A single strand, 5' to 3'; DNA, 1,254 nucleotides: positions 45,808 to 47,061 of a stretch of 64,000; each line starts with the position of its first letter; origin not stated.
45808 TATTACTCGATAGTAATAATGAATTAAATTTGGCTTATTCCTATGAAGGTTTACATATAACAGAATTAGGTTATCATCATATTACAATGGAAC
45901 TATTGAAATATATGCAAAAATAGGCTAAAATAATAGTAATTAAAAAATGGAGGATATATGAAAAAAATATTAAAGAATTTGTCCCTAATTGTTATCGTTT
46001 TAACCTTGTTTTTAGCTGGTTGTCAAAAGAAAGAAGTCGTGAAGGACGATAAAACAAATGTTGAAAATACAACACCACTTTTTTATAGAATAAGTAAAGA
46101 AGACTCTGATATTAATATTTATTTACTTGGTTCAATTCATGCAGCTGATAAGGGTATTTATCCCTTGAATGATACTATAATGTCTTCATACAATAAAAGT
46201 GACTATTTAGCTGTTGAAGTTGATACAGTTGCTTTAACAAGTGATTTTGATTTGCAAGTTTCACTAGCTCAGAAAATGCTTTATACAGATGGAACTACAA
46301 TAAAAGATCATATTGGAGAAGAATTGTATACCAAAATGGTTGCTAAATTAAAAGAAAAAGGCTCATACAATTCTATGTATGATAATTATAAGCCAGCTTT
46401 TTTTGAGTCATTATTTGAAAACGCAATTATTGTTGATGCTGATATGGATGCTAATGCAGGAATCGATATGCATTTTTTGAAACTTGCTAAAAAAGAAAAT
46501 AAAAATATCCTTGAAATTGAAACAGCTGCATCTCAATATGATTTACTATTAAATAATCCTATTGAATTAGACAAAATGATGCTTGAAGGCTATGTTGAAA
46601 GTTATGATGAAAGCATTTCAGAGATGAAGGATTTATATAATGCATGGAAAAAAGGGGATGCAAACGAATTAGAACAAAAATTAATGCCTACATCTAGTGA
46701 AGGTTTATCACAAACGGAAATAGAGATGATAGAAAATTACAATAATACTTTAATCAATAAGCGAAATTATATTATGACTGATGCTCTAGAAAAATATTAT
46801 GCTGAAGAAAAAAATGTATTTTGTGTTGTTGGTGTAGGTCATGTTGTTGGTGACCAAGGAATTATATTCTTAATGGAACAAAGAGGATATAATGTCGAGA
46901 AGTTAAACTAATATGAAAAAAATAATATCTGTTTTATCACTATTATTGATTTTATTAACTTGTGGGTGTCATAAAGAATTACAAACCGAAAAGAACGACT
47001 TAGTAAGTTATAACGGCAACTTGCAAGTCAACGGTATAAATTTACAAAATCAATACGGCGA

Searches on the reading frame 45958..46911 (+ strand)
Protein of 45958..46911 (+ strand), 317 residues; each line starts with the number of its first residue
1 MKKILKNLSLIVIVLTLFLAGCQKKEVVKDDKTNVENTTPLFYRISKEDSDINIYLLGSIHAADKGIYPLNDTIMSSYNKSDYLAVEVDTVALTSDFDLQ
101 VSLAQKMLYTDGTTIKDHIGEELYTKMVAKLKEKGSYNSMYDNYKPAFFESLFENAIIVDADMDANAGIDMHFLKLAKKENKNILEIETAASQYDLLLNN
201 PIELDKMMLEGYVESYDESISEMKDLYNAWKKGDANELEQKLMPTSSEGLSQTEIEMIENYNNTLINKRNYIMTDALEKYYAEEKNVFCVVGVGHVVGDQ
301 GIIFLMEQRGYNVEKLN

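Call 21: search_protein_families(library=pfam, proteins=[window:45958-46911:+], max_evalue=0.001)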
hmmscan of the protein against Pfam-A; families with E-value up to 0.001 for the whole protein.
window:45958-46911:+ (317 aa): 1 family
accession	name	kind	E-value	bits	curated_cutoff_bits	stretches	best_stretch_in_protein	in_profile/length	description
PF01963.22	TraB_PrgY_gumN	-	6e-60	203.8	26.8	1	42-314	2-262/263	TraB/PrgY/gumN family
